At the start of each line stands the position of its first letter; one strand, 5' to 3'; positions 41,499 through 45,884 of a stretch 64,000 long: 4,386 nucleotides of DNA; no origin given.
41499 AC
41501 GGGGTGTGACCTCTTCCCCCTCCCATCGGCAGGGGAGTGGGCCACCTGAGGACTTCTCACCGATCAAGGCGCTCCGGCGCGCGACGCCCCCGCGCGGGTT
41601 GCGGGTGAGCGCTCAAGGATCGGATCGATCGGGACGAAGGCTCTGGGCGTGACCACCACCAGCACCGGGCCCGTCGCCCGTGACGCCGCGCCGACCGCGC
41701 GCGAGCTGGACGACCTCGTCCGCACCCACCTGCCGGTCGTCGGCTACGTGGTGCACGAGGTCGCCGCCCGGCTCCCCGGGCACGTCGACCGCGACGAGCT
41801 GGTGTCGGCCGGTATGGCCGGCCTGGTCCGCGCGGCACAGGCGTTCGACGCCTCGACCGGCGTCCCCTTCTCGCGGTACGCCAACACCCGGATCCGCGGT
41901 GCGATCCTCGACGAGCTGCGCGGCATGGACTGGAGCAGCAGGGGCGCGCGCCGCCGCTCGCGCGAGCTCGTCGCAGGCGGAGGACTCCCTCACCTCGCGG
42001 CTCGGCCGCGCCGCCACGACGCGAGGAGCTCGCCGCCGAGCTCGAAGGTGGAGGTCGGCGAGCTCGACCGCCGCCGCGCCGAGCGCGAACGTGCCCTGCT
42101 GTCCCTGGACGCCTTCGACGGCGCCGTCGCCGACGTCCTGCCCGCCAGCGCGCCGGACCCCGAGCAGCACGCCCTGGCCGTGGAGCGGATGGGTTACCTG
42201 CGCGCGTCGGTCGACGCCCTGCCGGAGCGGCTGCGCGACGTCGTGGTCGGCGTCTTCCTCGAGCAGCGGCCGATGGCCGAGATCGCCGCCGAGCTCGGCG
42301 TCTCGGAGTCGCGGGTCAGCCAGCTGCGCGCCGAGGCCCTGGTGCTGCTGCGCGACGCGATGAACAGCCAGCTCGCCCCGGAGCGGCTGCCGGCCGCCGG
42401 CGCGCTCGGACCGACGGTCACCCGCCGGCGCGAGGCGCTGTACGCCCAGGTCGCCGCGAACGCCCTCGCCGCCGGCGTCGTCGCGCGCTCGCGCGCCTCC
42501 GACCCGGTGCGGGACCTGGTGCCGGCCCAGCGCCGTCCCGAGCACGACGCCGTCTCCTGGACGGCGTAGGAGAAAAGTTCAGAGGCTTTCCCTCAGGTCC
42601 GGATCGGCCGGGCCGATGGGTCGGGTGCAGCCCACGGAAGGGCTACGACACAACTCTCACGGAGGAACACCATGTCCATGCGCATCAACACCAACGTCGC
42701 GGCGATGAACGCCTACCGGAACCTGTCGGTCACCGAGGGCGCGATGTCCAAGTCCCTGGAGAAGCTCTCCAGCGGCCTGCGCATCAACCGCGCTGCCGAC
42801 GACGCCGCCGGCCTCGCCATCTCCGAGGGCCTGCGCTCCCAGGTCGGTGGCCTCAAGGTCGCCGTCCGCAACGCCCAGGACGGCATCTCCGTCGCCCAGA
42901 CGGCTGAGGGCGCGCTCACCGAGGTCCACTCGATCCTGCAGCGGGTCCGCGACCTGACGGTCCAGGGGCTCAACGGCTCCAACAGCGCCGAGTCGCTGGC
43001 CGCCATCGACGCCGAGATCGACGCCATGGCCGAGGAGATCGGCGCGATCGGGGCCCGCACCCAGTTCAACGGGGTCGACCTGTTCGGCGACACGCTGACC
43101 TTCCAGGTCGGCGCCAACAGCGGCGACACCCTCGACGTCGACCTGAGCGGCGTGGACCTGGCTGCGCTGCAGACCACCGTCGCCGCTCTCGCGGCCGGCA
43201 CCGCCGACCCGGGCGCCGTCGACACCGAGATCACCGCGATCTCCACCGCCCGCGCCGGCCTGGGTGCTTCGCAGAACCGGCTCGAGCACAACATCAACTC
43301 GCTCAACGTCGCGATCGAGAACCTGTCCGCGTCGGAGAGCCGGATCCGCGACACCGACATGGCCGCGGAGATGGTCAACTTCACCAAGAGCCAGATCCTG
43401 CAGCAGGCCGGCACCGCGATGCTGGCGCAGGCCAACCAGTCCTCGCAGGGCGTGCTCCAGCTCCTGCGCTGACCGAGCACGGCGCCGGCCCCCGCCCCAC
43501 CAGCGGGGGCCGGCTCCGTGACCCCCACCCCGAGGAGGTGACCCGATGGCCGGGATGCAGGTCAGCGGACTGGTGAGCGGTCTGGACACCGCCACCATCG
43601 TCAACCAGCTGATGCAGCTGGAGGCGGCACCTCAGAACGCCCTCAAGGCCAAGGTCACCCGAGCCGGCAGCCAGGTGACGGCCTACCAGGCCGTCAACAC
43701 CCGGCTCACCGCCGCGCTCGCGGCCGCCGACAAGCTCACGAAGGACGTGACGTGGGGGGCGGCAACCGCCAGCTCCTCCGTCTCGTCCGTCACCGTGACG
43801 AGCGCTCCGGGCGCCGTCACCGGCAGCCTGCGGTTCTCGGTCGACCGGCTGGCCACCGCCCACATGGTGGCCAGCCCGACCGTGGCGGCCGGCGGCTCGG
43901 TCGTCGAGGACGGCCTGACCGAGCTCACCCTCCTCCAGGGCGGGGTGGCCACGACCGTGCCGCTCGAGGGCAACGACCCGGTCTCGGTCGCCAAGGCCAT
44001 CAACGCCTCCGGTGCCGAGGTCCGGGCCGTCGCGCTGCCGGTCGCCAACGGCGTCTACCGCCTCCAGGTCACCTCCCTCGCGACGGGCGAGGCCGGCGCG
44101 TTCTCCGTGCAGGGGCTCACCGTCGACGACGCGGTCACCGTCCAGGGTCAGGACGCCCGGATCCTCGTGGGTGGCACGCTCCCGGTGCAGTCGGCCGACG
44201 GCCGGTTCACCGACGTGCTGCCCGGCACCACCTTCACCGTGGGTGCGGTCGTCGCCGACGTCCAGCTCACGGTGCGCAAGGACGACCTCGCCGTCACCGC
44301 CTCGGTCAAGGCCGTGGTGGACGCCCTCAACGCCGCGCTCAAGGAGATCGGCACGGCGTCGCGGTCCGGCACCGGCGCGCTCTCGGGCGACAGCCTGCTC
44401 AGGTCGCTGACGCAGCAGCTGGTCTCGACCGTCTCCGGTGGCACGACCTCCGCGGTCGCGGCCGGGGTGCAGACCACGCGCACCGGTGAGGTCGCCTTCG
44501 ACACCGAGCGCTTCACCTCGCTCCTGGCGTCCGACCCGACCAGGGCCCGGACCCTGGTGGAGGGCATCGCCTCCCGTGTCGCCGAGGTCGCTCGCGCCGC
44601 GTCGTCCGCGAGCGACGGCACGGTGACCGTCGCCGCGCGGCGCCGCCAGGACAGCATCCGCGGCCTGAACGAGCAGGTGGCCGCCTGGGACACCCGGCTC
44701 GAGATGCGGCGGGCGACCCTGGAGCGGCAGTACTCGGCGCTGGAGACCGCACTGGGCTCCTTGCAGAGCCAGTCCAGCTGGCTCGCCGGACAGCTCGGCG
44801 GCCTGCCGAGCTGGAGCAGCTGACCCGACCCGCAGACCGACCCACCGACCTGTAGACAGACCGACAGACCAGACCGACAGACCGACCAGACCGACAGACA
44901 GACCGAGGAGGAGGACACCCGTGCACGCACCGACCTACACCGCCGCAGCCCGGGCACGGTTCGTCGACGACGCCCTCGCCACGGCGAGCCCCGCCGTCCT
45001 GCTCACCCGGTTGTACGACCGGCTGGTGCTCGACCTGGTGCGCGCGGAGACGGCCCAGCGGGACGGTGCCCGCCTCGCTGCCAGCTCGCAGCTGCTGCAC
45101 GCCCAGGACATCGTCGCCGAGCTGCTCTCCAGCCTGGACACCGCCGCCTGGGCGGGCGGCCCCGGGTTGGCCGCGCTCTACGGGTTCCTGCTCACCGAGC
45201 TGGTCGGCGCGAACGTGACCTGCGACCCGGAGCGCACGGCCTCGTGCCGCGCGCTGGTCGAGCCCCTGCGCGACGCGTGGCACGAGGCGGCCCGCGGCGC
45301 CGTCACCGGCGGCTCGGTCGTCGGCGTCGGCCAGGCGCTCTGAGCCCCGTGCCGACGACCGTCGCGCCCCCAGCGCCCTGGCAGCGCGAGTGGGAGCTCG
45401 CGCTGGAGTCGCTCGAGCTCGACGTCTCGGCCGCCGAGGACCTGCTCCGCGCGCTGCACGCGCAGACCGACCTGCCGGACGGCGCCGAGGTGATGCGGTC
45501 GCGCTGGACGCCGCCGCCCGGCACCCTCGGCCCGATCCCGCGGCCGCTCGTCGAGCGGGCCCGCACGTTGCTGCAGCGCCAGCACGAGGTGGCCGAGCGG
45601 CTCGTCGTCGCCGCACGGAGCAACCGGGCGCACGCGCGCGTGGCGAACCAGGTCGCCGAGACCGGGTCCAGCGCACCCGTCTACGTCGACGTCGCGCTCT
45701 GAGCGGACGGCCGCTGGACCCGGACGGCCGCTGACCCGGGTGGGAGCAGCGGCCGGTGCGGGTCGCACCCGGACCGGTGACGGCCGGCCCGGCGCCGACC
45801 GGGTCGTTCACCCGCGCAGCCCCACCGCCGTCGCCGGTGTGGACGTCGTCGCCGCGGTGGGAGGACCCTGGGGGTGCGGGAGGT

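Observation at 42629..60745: Recurrent ACGGA-presenting stem-loops (ANGGAN hexaloops) in leaders behind four sigma-28 promoters: a CsrA/RsmE-like post-transcriptional layer with fliW but no csrA in view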

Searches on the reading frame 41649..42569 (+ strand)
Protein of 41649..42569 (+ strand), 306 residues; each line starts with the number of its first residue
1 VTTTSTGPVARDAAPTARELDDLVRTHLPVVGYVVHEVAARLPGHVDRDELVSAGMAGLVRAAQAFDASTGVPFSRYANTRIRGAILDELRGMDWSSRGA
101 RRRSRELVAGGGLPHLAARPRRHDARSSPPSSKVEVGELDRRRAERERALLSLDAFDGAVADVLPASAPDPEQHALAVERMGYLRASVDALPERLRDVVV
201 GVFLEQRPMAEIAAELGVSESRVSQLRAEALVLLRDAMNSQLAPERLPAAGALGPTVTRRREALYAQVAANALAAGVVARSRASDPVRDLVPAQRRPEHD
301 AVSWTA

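Call 10: search_protein_families(library=pfam, proteins=[window:41649-42569:+], max_evalue=0.01)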
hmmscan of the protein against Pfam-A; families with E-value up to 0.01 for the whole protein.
window:41649-42569:+ (306 aa): 4 families
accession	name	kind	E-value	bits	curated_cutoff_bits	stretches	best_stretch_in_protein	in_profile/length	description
PF04545.22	Sigma70_r4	-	4.1e-12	45.9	24.1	1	189-235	3-49/50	Sigma-70, region 4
PF04542.20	Sigma70_r2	-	1e-11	44.9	24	1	23-95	1-70/71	Sigma-70 region 2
PF08281.18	Sigma70_r4_2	-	5.1e-08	32.9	25.7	1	183-231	3-51/54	Sigma-70, region 4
PF16509.11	KORA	-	0.0022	18.6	26.7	1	191-231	15-55/84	TrfB plasmid transcriptional repressor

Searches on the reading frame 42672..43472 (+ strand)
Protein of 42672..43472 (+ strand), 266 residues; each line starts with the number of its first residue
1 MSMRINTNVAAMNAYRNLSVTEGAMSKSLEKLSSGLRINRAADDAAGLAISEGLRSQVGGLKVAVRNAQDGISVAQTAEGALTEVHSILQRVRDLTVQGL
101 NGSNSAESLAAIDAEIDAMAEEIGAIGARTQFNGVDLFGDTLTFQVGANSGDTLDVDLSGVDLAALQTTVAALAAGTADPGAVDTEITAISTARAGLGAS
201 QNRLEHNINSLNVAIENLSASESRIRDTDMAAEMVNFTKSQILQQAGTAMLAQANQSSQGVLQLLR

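Call 10: search_protein_families(library=pfam, proteins=[window:42672-43472:+], max_evalue=0.01)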
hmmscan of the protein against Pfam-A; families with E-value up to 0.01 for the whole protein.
window:42672-43472:+ (266 aa): 2 families
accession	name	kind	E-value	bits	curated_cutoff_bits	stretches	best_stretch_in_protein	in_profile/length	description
PF00669.25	Flagellin_N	-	9.8e-44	149.2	26.6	1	5-141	1-137/139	Bacterial flagellin N-terminal helical region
PF00700.27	Flagellin_C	-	6.7e-29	100.5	23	1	182-265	3-86/86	Bacterial flagellin C-terminal helical region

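Call 41: find_related_loci(query=window:42672-43472:+, collection=metagenome_contigs, flank=8000)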
Query window:42672-43472:+ (266 aa) in metagenome_contigs; peptide patterns used: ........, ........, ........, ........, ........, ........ (x = any residue, [..] = any of these).
600 stretches matched a pattern (row limit reached: there are more); 455 encode a relative of the query (tblastn E <= 1e-3); the best 80 are kept; 80 distinct loci.
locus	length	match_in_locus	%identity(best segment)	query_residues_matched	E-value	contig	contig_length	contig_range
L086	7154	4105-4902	78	1-266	5e-130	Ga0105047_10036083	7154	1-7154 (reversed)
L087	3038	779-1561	69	1-266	2e-113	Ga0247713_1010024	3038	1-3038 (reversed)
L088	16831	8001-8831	68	1-266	1e-108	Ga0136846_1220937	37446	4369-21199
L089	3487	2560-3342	69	1-266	8e-111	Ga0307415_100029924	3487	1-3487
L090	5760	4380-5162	69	1-266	6e-108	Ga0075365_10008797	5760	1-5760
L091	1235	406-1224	68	1-266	5e-117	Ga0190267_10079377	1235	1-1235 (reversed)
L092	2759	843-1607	70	1-259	3e-111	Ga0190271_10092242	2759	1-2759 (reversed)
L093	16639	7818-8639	68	1-266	2e-106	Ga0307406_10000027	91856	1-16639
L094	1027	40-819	68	1-266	7e-117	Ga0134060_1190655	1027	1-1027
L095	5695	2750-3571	68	1-266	1e-105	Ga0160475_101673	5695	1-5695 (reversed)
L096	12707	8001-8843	66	1-266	2e-105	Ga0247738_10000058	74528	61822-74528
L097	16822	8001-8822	67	1-266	2e-104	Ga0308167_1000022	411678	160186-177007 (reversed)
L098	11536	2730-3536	65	3-266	7e-104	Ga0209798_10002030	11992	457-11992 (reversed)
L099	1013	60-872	63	1-266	2e-112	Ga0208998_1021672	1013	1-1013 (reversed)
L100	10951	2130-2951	66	1-266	3e-102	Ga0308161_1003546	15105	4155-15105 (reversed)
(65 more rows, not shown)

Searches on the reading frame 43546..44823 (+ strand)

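Call 10: search_protein_families(library=pfam, proteins=[window:43546-44823:+], max_evalue=0.01)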
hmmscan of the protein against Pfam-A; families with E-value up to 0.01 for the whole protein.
window:43546-44823:+ (425 aa): 2 families
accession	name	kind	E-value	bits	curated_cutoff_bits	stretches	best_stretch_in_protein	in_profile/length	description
PF07195.17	FliD_C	-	4.3e-27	95.5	25.4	1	201-407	1-235/236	Flagellar hook-associated protein 2 C-terminus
PF02465.23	FliD_N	-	5.5e-19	69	24.8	1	11-106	1-97/97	Flagellar hook-associated protein 2 N-terminus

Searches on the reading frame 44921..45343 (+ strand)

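Call 10: search_protein_families(library=pfam, proteins=[window:44921-45343:+], max_evalue=0.01)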
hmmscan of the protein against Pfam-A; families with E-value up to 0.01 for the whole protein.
window:44921-45343:+ (140 aa): 1 family
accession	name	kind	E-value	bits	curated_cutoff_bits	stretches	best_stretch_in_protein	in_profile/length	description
PF02561.19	FliS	-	8.1e-23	81.3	26.7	1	17-123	7-114/115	Flagellar protein FliS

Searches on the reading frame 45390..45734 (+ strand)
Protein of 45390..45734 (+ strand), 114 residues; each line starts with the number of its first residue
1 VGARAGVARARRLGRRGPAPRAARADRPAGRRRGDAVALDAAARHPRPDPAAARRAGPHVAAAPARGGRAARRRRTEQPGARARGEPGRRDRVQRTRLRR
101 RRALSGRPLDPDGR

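Call 10: search_protein_families(library=pfam, proteins=[window:45390-45734:+], max_evalue=0.01)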
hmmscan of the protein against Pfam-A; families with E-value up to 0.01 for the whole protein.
window:45390-45734:+ (114 aa): 0 families

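Call 69: search_protein_families(library=pfam, proteins=[window:45390-45734:+], max_evalue=0.05)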
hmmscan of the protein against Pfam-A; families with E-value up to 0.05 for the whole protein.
window:45390-45734:+ (114 aa): 0 families
